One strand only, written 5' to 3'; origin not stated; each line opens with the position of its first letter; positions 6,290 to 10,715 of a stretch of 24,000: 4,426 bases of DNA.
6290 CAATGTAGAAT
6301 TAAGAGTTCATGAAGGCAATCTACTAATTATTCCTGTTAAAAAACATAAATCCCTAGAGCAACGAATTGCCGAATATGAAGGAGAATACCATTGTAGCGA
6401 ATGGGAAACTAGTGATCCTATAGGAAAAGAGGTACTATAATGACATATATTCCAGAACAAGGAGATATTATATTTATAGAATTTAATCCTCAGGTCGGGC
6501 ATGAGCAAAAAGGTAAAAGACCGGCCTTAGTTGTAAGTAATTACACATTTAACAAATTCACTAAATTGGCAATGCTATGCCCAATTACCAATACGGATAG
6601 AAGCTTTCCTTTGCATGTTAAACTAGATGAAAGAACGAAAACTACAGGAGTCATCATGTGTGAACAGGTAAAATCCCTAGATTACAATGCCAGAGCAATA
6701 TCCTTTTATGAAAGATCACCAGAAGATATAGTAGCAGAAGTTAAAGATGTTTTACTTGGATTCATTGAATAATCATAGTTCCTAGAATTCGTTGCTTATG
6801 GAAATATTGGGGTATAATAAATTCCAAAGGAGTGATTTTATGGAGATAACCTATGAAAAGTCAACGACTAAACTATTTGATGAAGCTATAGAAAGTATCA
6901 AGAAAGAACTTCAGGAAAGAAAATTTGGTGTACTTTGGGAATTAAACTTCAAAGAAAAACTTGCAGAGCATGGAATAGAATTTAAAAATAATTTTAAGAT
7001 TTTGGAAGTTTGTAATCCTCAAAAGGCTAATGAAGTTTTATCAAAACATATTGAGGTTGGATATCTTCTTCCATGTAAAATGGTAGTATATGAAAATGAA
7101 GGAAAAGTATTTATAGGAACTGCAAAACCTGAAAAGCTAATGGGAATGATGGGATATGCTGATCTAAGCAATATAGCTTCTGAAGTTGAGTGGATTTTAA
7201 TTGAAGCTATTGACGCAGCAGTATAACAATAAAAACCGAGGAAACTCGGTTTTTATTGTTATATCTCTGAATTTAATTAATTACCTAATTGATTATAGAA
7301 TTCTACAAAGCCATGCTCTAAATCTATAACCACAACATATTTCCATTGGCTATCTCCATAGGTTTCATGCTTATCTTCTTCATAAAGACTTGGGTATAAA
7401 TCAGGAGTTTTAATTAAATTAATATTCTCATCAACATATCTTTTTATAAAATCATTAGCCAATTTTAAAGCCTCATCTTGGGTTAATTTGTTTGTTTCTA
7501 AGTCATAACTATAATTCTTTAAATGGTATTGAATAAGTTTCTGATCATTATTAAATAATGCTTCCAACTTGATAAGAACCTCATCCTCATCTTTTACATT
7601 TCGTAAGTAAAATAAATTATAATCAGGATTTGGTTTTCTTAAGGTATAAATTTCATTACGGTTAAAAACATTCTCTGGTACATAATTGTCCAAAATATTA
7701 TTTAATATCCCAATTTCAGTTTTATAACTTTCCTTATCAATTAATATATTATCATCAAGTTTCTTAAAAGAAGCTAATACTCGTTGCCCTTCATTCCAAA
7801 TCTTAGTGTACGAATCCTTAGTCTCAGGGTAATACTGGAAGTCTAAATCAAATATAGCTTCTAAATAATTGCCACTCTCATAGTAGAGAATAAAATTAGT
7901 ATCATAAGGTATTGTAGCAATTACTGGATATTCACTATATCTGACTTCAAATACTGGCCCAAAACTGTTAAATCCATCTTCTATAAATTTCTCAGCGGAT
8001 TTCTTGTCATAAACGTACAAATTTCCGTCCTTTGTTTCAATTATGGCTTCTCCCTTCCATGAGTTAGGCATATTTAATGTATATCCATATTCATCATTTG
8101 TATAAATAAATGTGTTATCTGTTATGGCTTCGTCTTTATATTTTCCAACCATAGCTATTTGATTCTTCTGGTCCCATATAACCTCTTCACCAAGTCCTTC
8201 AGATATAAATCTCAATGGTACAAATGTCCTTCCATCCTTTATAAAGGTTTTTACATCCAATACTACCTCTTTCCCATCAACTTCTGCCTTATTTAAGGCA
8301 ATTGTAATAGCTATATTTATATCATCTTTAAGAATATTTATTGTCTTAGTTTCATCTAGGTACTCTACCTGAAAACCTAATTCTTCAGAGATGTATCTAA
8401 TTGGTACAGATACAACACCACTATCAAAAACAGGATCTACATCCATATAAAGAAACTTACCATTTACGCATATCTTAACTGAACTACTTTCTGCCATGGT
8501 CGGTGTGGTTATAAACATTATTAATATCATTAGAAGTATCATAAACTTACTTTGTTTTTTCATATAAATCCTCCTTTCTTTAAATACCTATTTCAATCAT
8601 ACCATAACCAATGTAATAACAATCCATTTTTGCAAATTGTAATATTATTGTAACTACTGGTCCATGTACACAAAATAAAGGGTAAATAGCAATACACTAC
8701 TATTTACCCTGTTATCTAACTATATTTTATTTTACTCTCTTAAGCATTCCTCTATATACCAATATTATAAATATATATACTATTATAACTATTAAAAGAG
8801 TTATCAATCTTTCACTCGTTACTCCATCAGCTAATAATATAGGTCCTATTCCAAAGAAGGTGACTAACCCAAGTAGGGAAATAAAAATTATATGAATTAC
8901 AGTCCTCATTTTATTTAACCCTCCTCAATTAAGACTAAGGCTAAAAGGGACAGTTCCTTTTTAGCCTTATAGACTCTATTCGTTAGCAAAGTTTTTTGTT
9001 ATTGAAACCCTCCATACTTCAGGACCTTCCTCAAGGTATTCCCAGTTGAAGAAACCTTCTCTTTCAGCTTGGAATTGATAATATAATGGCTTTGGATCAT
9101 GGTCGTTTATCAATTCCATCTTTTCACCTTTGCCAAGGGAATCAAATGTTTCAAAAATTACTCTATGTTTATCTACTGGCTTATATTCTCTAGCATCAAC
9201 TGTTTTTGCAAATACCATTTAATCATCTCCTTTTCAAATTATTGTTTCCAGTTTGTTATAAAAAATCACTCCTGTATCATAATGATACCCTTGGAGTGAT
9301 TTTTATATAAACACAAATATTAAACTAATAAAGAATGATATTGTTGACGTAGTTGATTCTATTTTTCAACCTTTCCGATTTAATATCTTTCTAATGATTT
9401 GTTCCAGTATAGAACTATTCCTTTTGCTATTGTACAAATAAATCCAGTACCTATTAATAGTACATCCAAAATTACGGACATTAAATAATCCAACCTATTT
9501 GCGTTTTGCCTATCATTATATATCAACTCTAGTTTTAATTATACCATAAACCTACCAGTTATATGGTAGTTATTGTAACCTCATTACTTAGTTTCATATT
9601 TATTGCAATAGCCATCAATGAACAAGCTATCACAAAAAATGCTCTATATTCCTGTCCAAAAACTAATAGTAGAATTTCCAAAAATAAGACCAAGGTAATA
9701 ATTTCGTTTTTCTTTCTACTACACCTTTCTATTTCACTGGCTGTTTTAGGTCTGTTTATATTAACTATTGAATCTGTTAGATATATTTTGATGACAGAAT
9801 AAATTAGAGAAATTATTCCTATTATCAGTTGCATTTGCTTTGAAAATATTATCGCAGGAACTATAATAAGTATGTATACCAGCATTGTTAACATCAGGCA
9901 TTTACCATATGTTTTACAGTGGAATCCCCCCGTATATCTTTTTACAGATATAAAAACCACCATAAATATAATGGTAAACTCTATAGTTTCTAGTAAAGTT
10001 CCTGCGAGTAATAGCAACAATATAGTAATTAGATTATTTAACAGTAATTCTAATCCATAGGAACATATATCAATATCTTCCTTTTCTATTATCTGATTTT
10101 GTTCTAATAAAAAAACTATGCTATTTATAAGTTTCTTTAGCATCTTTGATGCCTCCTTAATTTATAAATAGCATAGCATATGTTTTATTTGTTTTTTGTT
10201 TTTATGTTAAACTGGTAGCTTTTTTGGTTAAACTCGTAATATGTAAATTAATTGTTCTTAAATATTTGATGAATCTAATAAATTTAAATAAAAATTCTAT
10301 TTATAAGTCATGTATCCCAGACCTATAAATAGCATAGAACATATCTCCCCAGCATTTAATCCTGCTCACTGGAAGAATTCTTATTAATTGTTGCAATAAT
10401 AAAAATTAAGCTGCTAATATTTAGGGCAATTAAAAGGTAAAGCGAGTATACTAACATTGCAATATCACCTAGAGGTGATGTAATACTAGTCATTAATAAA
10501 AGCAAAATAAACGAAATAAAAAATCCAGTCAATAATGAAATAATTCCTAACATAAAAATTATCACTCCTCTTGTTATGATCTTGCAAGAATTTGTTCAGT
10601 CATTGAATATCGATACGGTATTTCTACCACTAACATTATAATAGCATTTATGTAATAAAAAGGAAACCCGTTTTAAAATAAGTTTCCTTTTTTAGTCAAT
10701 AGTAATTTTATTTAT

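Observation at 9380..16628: Fragmented agr-type quorum-sensing locus: agrA-agrC followed by three separately promoted units (agrD2 operon, agrD1 operon, agrB)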

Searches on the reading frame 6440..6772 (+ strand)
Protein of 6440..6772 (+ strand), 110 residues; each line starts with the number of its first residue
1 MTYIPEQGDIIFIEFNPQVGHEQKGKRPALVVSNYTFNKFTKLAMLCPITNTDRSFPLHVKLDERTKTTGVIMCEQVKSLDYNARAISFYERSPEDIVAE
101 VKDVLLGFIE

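Call 112: search_protein_families(library=pfam, max_evalue=0.0001, proteins=[window:6440-6772:+])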
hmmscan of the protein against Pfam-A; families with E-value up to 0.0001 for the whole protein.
window:6440-6772:+ (110 aa): 1 family
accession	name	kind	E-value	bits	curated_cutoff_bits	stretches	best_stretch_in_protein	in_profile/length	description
PF02452.23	PemK_toxin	-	2.1e-26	92.7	23.1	1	6-105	1-105/109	PemK-like, MazF-like toxin of type II toxin-antitoxin system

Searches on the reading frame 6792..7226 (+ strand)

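Call 112: search_protein_families(library=pfam, max_evalue=0.0001, proteins=[window:6792-7226:+])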
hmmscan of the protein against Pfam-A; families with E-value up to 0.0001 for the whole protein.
window:6792-7226:+ (144 aa): 1 family
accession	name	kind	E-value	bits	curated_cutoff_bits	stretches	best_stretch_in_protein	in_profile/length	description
PF03625.19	DUF302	-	1e-18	67.4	23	1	52-113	2-63/63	Domain of unknown function DUF302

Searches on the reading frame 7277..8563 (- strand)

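Call 112: search_protein_families(library=pfam, max_evalue=0.0001, proteins=[window:7277-8563:-])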
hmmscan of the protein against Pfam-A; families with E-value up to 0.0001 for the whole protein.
window:7277-8563:- (428 aa): 1 family
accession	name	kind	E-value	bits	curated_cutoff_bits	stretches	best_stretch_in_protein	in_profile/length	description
PF07833.16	Cu_amine_oxidN1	-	3.3e-31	107.9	24.2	1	32-135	1-104/108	Copper amine oxidase N-terminal domain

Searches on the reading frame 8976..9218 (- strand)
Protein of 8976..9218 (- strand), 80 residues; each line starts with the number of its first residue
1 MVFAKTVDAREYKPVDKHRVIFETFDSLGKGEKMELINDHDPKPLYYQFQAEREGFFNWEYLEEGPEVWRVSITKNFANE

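Call 112: search_protein_families(library=pfam, max_evalue=0.0001, proteins=[window:8976-9218:-])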
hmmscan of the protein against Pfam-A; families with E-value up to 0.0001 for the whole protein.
window:8976-9218:- (80 aa): 1 family
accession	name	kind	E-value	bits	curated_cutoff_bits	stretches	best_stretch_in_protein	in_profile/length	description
PF10006.14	DUF2249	-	1.8e-31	108.2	29.5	1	6-75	1-70/70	Uncharacterized conserved protein (DUF2249)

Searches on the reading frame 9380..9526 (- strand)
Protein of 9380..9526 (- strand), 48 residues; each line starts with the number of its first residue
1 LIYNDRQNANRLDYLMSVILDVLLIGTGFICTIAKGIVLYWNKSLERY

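Call 3: search_protein_families(library=pfam, max_evalue=1, proteins=[window:9380-9526:-])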
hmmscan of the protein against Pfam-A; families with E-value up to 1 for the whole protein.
window:9380-9526:- (48 aa): 0 families

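Call 4: search_protein_families(library=ncbifam, max_evalue=1, proteins=[window:9380-9526:-])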
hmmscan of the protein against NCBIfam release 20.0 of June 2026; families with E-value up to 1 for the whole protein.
window:9380-9526:- (48 aa): 0 families

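Call 86: search_protein_families(library=pfam, max_evalue=0.1, proteins=[window:9380-9526:-])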
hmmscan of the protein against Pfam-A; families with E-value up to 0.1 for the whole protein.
window:9380-9526:- (48 aa): 0 families

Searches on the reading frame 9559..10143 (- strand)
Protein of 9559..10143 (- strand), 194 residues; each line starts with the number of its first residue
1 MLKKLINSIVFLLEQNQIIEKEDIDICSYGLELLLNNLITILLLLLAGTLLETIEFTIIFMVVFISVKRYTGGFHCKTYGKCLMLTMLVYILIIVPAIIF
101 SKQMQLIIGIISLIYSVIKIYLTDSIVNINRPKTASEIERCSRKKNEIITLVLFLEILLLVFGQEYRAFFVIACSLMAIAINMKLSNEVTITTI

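Call 3: search_protein_families(library=pfam, max_evalue=1, proteins=[window:9559-10143:-])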
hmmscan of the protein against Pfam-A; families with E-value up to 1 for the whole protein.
window:9559-10143:- (194 aa): 1 family
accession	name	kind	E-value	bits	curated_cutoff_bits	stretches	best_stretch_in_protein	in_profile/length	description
PF04647.20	AgrB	-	5.6e-31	107.8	23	1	8-181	3-179/185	Accessory gene regulator B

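Call 4: search_protein_families(library=ncbifam, max_evalue=1, proteins=[window:9559-10143:-])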
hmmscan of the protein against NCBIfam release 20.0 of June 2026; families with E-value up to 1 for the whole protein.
window:9559-10143:- (194 aa): 1 family
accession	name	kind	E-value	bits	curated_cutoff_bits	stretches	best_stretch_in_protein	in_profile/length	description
NF002210.0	PRK01100.1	equivalog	2.8e-07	30.5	282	1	5-182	14-188/210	accessory gene regulator ArgB-like protein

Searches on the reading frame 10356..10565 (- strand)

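Call 3: search_protein_families(library=pfam, max_evalue=1, proteins=[window:10356-10565:-])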
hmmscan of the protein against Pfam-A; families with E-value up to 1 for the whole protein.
window:10356-10565:- (69 aa): 2 families
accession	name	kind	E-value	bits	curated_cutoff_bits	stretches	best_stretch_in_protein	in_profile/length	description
PF17260.7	DUF5326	-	0.0024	18.5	27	1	21-69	22-69/70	Family of unknown function (DUF5326)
PF01899.21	MNHE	-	0.15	12.3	27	1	9-61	16-70/145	Na+/H+ ion antiporter subunit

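Call 4: search_protein_families(library=ncbifam, max_evalue=1, proteins=[window:10356-10565:-])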
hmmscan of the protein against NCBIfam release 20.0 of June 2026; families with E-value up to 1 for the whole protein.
window:10356-10565:- (69 aa): 1 family
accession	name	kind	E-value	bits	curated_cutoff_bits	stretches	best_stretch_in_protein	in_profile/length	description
NF010987.0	PRK14411.1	equivalog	0.96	9.2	243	1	6-60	120-169/204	membrane protein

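Call 84: search_protein_families(library=phrogs, max_evalue=0.01, proteins=[window:10356-10565:-])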
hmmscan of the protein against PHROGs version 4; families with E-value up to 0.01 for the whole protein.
window:10356-10565:- (69 aa): 0 families
